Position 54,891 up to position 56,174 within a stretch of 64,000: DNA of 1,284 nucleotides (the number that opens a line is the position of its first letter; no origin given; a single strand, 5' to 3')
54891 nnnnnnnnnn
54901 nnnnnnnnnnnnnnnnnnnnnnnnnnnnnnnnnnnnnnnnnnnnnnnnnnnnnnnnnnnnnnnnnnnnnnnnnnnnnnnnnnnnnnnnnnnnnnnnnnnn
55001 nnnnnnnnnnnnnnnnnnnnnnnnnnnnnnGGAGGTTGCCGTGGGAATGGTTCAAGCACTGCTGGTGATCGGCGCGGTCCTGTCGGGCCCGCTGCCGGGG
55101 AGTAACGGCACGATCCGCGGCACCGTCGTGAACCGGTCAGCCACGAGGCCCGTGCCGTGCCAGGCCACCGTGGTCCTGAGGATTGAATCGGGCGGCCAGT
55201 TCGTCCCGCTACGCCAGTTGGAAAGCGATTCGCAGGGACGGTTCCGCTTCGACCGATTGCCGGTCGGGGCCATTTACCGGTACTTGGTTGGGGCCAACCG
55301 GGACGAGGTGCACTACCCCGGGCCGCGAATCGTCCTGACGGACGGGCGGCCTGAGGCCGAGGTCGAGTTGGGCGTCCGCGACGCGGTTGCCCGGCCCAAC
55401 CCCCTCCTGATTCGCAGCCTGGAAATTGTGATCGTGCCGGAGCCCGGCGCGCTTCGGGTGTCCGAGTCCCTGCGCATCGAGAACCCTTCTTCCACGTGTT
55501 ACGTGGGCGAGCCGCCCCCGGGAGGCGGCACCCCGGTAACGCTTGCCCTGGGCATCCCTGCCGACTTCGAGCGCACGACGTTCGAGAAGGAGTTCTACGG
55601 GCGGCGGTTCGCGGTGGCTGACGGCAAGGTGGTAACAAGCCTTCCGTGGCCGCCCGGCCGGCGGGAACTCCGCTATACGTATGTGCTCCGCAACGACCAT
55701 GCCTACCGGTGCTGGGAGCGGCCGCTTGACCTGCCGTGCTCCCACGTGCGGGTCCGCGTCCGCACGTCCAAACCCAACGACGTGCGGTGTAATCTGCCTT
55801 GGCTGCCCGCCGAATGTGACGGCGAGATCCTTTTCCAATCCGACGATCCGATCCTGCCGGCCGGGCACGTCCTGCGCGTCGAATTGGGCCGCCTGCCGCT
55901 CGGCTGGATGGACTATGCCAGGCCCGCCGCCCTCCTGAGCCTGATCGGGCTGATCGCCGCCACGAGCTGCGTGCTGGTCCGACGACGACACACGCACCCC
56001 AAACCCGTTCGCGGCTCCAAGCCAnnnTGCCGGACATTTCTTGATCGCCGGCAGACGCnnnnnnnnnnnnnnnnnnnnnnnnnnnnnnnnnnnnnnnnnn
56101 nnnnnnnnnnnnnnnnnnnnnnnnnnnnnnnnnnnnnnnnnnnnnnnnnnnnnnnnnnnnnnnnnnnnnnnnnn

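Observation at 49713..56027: Rieske/cytochrome-b complex whose c-type subunit is a nonaheme cytochrome paralogous to the CbcL-like N-terminus, followed by CcmF and a novel accessory protein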

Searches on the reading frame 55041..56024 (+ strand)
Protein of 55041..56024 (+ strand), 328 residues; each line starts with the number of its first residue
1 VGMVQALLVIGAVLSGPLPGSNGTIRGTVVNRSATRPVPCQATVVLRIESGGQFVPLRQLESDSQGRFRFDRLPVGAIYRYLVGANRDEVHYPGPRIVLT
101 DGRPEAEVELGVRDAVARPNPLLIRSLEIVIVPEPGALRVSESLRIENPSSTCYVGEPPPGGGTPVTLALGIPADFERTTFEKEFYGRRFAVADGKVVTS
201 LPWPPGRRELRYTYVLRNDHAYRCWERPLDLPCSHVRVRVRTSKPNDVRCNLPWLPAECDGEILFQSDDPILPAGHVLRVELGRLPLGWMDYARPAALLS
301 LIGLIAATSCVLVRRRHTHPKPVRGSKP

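Call 11: search_protein_families(library=pfam, proteins=[window:55041-56024:+], max_evalue=0.01)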
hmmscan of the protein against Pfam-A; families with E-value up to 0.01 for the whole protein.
window:55041-56024:+ (328 aa): 1 family
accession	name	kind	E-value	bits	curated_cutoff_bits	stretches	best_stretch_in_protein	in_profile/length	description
PF13620.12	CarboxypepD_reg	-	6.9e-05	23.6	32.3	1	24-77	1-49/82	Carboxypeptidase regulatory-like domain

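Call 16: search_protein_families(library=ncbifam, proteins=[window:55041-56024:+], max_evalue=0.01)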
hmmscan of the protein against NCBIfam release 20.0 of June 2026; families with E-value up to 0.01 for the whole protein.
window:55041-56024:+ (328 aa): 0 families

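Call 18: find_homologous_proteins(query=window:55041-56024:+)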
Query window:55041-56024:+ (328 aa): 246 proteins with E <= 0.001 among 8000 candidates; the best 120 are listed.
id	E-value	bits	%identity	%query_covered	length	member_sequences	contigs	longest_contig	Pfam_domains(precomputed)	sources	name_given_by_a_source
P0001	1.0e-219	746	100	100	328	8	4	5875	-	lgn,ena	-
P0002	8.0e-165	566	79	98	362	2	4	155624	-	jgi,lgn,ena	jgi:hypothetical protein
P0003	1.3e-161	555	79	91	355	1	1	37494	-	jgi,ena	jgi:hypothetical protein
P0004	1.8e-156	539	75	95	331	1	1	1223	PF13620.13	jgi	jgi:hypothetical protein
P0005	3.3e-154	531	74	95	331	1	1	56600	PF13620.13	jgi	jgi:hypothetical protein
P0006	2.6e-146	505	73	91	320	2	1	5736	-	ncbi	ncbi:MAG: carboxypeptidase-like regulatory domain-containing protein [Thermoguttaceae bacterium]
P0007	4.7e-130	452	66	92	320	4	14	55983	-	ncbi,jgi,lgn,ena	ncbi:MAG: carboxypeptidase-like regulatory domain-containing protein [Thermoguttaceae bacterium]|jgi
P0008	5.6e-122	425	62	96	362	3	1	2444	-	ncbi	-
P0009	9.7e-120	418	60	94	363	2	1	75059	-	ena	-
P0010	1.3e-118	414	62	92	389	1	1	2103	-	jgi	jgi:hypothetical protein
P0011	2.9e-118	413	60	96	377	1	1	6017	-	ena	-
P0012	8.9e-118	411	56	99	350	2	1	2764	PF13620.13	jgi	jgi:hypothetical protein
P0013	1.0e-117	411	58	100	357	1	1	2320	-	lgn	-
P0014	3.2e-117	409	60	93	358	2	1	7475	-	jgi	jgi:hypothetical protein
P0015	3.6e-116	406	58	98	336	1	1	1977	PF13620.13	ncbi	-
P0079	3.6e-95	337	55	90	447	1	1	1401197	-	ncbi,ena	-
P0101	9.4e-93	329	52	88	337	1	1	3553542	-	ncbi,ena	-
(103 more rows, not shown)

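Call 19: find_encoding_contigs(protein=P0101, flank=10000, max_places=2)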
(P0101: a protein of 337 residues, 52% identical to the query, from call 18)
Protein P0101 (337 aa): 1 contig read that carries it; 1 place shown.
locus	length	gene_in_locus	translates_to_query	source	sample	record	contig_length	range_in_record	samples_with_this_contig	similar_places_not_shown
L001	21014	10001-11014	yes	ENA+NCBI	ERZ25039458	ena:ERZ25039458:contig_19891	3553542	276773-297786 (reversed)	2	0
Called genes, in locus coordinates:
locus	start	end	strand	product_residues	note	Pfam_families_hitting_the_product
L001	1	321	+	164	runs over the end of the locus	-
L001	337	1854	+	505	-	PF00361:Proton_antipo_M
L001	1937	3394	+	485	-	PF00361:Proton_antipo_M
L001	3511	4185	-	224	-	-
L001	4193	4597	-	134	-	-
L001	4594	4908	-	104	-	-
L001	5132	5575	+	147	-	PF03100:CcmE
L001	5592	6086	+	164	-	-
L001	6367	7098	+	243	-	PF16327:CcmF_C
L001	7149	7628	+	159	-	PF16327:CcmF_C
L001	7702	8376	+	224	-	PF25199:nSTAND_NTPase5 (faint), PF13191:AAA_16, PF00005:ABC_tran, PF13304:AAA_21 (faint)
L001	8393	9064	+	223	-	PF03379:CcmB, PF01061:ABC2_membrane (faint), PF12730:ABC2_membrane_4 (weak), PF12698:ABC2_membrane_3 (weak)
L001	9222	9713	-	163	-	-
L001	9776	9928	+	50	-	-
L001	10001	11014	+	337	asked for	-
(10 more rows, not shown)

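Call 20: find_encoding_contigs(protein=P0079, flank=10000, max_places=2)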
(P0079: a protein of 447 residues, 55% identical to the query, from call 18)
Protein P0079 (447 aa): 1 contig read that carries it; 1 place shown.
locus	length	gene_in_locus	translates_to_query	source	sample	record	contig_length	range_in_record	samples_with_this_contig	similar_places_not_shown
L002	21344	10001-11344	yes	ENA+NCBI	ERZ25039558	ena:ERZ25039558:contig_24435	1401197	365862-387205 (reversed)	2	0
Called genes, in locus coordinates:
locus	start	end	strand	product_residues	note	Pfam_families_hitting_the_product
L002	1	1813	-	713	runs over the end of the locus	PF04851:ResIII, PF00270:DEAD, PF18766:SWI2_SNF2, PF00271:Helicase_C (weak)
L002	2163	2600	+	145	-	PF07736:CM_1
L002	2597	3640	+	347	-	PF08240:ADH_N, PF00107:ADH_zinc_N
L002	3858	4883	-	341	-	PF01850:PIN (weak), PF01938:TRAM (weak)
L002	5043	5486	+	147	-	PF03100:CcmE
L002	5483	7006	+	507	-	PF01578:Cytochrom_C_asm, PF16327:CcmF_C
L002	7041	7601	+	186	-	PF16327:CcmF_C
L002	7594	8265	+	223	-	PF13191:AAA_16 (weak), PF00005:ABC_tran, PF13304:AAA_21 (faint), PF13401:AAA_22 (faint)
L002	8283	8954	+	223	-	PF03379:CcmB, PF01061:ABC2_membrane, PF12698:ABC2_membrane_3 (weak)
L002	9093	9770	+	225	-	PF01578:Cytochrom_C_asm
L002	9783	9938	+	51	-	PF06305:LapA_dom (weak)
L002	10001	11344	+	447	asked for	-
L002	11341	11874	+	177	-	-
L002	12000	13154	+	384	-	PF04055:Radical_SAM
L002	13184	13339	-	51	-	-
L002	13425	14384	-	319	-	PF07510:GmrSD_C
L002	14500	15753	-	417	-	PF01610:DDE_Tnp_ISL3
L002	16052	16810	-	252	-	PF03235:GmrSD_N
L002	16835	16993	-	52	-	-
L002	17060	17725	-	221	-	PF05685:Uma2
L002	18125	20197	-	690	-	-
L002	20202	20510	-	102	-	PF08281:Sigma70_r4_2, PF04545:Sigma70_r4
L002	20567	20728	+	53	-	-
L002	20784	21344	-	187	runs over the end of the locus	-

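Call 21: find_encoding_contigs(protein=P0002, flank=10000, max_places=2)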
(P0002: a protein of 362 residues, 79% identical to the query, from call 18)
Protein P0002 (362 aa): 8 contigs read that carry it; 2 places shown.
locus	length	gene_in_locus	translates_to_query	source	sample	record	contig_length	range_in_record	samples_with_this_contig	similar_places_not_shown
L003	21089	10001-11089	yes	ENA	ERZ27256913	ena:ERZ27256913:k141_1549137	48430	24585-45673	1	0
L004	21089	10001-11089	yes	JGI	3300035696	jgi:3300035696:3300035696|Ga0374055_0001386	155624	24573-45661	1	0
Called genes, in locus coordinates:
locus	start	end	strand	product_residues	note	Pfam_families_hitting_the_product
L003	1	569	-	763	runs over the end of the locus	PF22113:Mtrc-MtrF_II-IV_dom (faint), PF09699:Paired_CXXCH_1 (faint), PF14522:Cytochrome_C7 (faint), PF14537:Cytochrom_c3_2 (faint), PF02335:Cytochrom_C552 (weak), PF01292:Ni_hydr_CYTB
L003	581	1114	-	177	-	PF14522:Cytochrome_C7 (faint), PF13435:Cytochrome_C554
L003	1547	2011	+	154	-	PF00355:Rieske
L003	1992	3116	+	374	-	PF00033:Cytochrome_B, PF13631:Cytochrom_B_N_2, PF00032:Cytochrom_B_C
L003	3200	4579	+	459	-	PF14522:Cytochrome_C7 (faint), PF22113:Mtrc-MtrF_II-IV_dom (faint), PF09699:Paired_CXXCH_1 (faint), PF14537:Cytochrom_c3_2 (weak)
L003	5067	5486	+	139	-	PF03100:CcmE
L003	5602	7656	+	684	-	PF01578:Cytochrom_C_asm, PF16327:CcmF_C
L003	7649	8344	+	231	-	PF25199:nSTAND_NTPase5 (faint), PF13555:AAA_29 (faint), PF00005:ABC_tran, PF13304:AAA_21 (faint)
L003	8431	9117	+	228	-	PF01061:ABC2_membrane, PF03379:CcmB, PF12730:ABC2_membrane_4, PF12698:ABC2_membrane_3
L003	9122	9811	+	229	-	PF01578:Cytochrom_C_asm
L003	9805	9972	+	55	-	-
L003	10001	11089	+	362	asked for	-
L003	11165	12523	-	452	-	PF16640:Big_3_5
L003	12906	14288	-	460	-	-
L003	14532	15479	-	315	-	-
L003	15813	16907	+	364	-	PF02275:CBAH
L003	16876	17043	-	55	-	PF03747:ADP_ribosyl_GH (weak)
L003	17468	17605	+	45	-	-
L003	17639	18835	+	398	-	PF04734:Ceramidase_alk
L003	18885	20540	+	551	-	PF12708:Pect-lyase_RHGA_epim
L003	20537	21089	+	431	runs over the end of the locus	PF07786:HGSNAT_cat (weak), PF16401:DUF5009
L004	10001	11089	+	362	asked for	-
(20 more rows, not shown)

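Call 26: find_encoding_contigs(protein=P0001, flank=10000, max_places=6)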
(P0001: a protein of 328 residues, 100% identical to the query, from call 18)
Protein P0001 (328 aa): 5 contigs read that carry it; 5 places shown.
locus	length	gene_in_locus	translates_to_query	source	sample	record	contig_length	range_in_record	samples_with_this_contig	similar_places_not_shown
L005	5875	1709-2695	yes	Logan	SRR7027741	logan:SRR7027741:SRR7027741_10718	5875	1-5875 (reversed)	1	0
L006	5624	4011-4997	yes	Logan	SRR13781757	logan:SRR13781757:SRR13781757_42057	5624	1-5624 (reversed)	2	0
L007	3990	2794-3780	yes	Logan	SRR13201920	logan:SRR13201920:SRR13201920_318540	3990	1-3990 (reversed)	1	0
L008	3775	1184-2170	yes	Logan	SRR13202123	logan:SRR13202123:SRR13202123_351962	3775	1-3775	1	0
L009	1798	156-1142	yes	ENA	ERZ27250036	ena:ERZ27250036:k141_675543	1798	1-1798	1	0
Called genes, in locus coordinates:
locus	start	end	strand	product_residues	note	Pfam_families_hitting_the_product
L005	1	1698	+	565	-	?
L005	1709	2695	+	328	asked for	-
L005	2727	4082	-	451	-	PF12708:Pect-lyase_RHGA_epim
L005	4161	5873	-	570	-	?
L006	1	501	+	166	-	?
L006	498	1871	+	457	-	PF14522:Cytochrome_C7 (faint), PF09699:Paired_CXXCH_1 (faint), PF22113:Mtrc-MtrF_II-IV_dom (weak), PF14537:Cytochrom_c3_2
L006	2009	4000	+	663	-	PF01578:Cytochrom_C_asm, PF16327:CcmF_C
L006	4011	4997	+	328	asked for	-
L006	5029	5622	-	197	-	?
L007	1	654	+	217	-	?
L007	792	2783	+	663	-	PF01578:Cytochrom_C_asm, PF16327:CcmF_C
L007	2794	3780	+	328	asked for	-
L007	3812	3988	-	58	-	?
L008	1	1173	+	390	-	?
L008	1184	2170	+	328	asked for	-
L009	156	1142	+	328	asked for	-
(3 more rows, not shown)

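Call 36: find_related_loci(query=A1, collection=genome_contigs, flank=10000)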
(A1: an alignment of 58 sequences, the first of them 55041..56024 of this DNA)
Query A1 (328 aa) in genome_contigs; peptide patterns used: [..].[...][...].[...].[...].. (x = any residue, [..] = any of these).
50 stretches matched a pattern; 37 encode a relative of the query (tblastn E <= 1e-3); 37 distinct loci.
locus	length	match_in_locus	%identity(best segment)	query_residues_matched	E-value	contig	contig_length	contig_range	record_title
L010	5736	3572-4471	73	18-317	2e-138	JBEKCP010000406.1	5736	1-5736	MAG: Thermoguttaceae bacterium isolate SPRUCE 162 SPRUCE_162_406, whole genome shotgun sequence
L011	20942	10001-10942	61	3-316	6e-124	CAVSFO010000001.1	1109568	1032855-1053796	MAG: uncultured Planctomycetia bacterium isolate MFD01828.bin.2.91 genome assembly, contig: contig_11910, whole genome s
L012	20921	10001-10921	57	7-313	9e-117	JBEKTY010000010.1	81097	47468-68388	MAG: Thermoguttaceae bacterium isolate SPRUCE 569 SPRUCE_569_10, whole genome shotgun sequence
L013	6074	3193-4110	52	23-328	9e-102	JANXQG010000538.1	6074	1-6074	MAG: Planctomycetota bacterium isolate GL140_4_concoct_346_sub GL140_4_k141_890525, whole genome shotgun sequence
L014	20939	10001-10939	50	4-316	2e-98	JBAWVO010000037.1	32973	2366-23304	MAG: Planctomycetota bacterium isolate ELA013 MAG013_37, whole genome shotgun sequence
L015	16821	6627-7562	53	3-315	1e-96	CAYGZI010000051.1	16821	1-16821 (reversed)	MAG TPA_asm: uncultured Planctomycetaceae bacterium isolate ERP119294_co1_463 genome assembly, contig: NODE_4333_length_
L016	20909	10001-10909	53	23-328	7e-96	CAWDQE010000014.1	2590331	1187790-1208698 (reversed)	MAG: uncultured Planctomycetia bacterium isolate MFD01231.bin.2.20 genome assembly, contig: contig_6731, whole genome sh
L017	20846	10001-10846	55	13-294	6e-96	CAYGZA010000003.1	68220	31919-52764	MAG TPA_asm: uncultured Planctomycetaceae bacterium isolate ERP119294_co1_481 genome assembly, contig: NODE_390_length_6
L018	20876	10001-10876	52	23-315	3e-95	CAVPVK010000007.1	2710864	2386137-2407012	MAG: uncultured Planctomycetia bacterium isolate MFD00082.bin.2.49 genome assembly, contig: contig_1631, whole genome sh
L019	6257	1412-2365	54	1-316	3e-95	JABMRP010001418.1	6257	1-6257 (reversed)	MAG: Planctomycetota bacterium isolate bin.375 k141_7236733, whole genome shotgun sequence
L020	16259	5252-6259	47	2-327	2e-94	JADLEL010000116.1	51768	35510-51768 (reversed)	MAG: Pirellulales bacterium isolate SJ322 c_000000988472, whole genome shotgun sequence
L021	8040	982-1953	49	3-324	7e-94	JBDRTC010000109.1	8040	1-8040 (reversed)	MAG: Planctomycetota bacterium isolate MEGAHIT-group-3.47 k141_124001, whole genome shotgun sequence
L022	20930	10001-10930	51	7-315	1e-93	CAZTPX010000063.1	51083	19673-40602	MAG TPA_asm: uncultured Planctomycetaceae bacterium isolate binchicken_co3_229 genome assembly, contig: NODE_1884_length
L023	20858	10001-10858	53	23-315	3e-92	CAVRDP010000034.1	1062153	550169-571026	MAG: uncultured Planctomycetia bacterium isolate MFD01231.bin.2.30 genome assembly, contig: contig_6741, whole genome sh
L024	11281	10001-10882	50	1-294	2e-91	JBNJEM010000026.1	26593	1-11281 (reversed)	MAG: Planctomycetota bacterium isolate Y23_14dBSd3.bin.101 NODE_950_length_26593_cov_6.409904, whole genome shotgun sequ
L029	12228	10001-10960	47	3-322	3e-85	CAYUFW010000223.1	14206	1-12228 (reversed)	MAG TPA_asm: uncultured Pirellulaceae bacterium isolate SRP239243_co2_373 genome assembly, contig: NODE_7141_length_1420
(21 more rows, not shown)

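Call 39: predict_structure(alignment_id=A1)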
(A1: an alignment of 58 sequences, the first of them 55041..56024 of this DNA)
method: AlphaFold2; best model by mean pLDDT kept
length: 328 residues; sequences in the alignment: 58
mean_pLDDT: 89.3   pTM: 0.75
mean pLDDT of the five models: 89.3, 88.7, 88.2, 84.2, 84.1
residues with pLDDT >= 90: 236; 70-90: 55; 50-70: 32; < 50: 5
segments of 3 or more residues with pLDDT < 50: 15-17
pLDDT, mean of each block of 10 residues (from residue 1): 58 52 95 95 97 95 98 94 94 96 97 94 97 96 96 91 88 91 66 86 93 94 95 97 95 93 93 96 88 85 96 83 61
secondary structure, 60 per line:
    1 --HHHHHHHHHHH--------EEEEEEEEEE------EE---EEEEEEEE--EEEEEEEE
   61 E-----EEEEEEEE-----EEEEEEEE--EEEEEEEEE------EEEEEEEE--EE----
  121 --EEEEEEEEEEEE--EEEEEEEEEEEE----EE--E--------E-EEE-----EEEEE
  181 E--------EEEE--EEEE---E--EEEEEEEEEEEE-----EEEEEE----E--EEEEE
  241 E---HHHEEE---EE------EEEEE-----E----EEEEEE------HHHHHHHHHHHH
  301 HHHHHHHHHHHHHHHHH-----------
elements in order: H3-13 E22-31 E43-50 E53-61 E67-74 E80-87 E90-98 E105-112 E123-134 E137-148 E168-170 E176-181 E190-193 E196-199 E206-217 E223-228 E236-241 E248-250 E262-266 E277-282 H289-317

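Call 49: search_protein_representatives(alignment_id=A1)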
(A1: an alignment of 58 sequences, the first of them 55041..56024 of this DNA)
Query: 58 sequences, 344 profile positions. Proteins with E-value up to 0.001 (for the whole library): 4943; up to 1e-10: 1458; up to 1e-30: 162. The best 150 are listed.
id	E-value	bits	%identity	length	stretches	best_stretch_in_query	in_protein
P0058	7.1e-144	495.0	-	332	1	2-326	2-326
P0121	2.7e-133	460.2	-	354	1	5-330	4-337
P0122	1.5e-131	454.5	-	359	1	4-330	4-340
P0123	5.3e-128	442.9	-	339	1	6-325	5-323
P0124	1.9e-126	437.7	-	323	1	3-318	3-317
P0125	3.0e-123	427.2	-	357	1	5-332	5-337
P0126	2.2e-120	417.8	-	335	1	6-324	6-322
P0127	1.5e-119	415.0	-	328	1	7-321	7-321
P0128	2.3e-119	414.5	-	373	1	10-317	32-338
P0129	1.4e-118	411.9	-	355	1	4-330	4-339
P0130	1.6e-117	408.4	-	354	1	6-339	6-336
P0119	3.0e-115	400.9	-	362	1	2-254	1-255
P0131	9.8e-114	395.9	-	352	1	3-330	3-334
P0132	4.2e-113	393.8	-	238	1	1-238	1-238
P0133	8.1e-113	392.9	-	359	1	6-338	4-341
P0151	7.7e-104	363.4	-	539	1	3-329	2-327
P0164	1.9e-97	342.4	-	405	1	17-329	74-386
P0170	6.7e-92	324.1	-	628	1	12-316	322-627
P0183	1.4e-82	293.5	-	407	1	16-342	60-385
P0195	1.8e-74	266.9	-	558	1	18-334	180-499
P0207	2.7e-68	246.5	-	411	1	17-333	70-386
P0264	3.0e-37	144.4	-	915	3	14-319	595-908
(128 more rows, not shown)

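Call 50: search_protein_families(library=pfam, proteins=[P0170, P0264, P0195, P0151, P0164, P0207, P0183], max_evalue=0.001)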
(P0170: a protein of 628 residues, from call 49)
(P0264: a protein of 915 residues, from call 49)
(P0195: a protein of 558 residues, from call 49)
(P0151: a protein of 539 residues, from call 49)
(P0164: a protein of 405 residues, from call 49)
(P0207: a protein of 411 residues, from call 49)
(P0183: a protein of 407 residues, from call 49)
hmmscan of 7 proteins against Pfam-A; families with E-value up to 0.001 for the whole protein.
P0170 (628 aa): 0 families

P0264 (915 aa): 0 families

P0195 (558 aa): 1 family
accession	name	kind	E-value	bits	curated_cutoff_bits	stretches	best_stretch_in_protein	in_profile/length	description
PF13620.12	CarboxypepD_reg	-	0.00027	21.6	32.3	1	189-238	4-48/82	Carboxypeptidase regulatory-like domain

P0151 (539 aa): 1 family
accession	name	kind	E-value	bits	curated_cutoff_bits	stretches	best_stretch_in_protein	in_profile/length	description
PF13620.12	CarboxypepD_reg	-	3.2e-06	27.8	32.3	1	27-75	4-48/82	Carboxypeptidase regulatory-like domain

P0164 (405 aa): 1 family
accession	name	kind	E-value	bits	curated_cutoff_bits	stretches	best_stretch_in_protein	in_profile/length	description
PF13620.12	CarboxypepD_reg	-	0.00017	22.3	32.3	1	81-132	1-47/82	Carboxypeptidase regulatory-like domain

P0207 (411 aa): 1 family
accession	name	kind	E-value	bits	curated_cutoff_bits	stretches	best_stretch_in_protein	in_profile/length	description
PF13620.12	CarboxypepD_reg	-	4.2e-06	27.5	32.3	1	78-132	2-51/82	Carboxypeptidase regulatory-like domain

P0183 (407 aa): 1 family
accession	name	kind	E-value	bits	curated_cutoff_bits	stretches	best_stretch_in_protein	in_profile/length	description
PF13620.12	CarboxypepD_reg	-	1.8e-06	28.6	32.3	1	69-121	2-49/82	Carboxypeptidase regulatory-like domain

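Call 59: find_homologous_proteins(query=L003:9122-9808:+, max_evalue=1e-40)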
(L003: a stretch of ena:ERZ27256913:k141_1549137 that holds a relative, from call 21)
Query L003:9122-9808:+ (229 aa): 874 proteins with E <= 1e-40 among 8000 candidates; the best 120 are listed.
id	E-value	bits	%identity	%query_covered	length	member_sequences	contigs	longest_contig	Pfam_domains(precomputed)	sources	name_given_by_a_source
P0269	9.5e-134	462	95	100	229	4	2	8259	PF01578.26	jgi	jgi:heme exporter protein C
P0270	5.5e-112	391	83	92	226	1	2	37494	PF01578.26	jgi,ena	jgi:heme exporter protein C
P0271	1.4e-101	357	88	69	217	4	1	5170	PF01578.26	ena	-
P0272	2.7e-97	343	77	94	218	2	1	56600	PF01578.26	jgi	jgi:heme exporter protein C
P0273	2.5e-90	320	66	93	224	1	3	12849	PF01578.26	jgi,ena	jgi:heme exporter protein C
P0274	1.1e-89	318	72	90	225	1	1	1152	PF01578.26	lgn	-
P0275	1.0e-88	315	71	82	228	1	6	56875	PF01578.26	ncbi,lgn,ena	-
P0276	6.3e-88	313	71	90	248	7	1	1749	PF01578.26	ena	-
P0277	9.5e-88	312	64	96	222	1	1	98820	PF01578.26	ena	-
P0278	2.9e-87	310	71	85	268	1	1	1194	PF01578.26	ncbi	-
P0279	3.6e-87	310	67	90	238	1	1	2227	PF01578.26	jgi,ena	-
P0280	3.7e-87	310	74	86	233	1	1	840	PF01578.26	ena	-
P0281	4.1e-87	310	69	89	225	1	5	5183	PF01578.26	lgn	-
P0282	7.6e-87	309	63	96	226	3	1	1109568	PF01578.26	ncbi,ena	-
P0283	1.5e-86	308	62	96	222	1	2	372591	PF01578.26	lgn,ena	-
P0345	8.7e-83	296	66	86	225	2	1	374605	PF01578.26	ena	-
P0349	1.4e-82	295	68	83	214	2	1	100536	PF01578.26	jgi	jgi:heme exporter protein C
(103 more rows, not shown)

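Call 60: find_encoding_contigs(protein=P0271, flank=10000, max_places=6)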
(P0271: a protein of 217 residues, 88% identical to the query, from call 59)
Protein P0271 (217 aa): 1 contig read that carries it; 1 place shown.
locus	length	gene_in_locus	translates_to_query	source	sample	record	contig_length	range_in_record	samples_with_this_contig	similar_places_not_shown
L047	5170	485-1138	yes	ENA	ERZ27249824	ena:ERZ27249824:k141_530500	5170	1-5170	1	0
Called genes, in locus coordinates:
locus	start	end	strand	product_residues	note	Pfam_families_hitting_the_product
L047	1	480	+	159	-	?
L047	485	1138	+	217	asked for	PF01578:Cytochrom_C_asm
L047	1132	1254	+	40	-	-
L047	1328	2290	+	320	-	-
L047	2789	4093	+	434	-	PF25852:DUF6242_C (faint), PF14870:PSII_BNR (weak), PF15902:Sortilin-Vps10 (faint), PF02012:BNR (faint)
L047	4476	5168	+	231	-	?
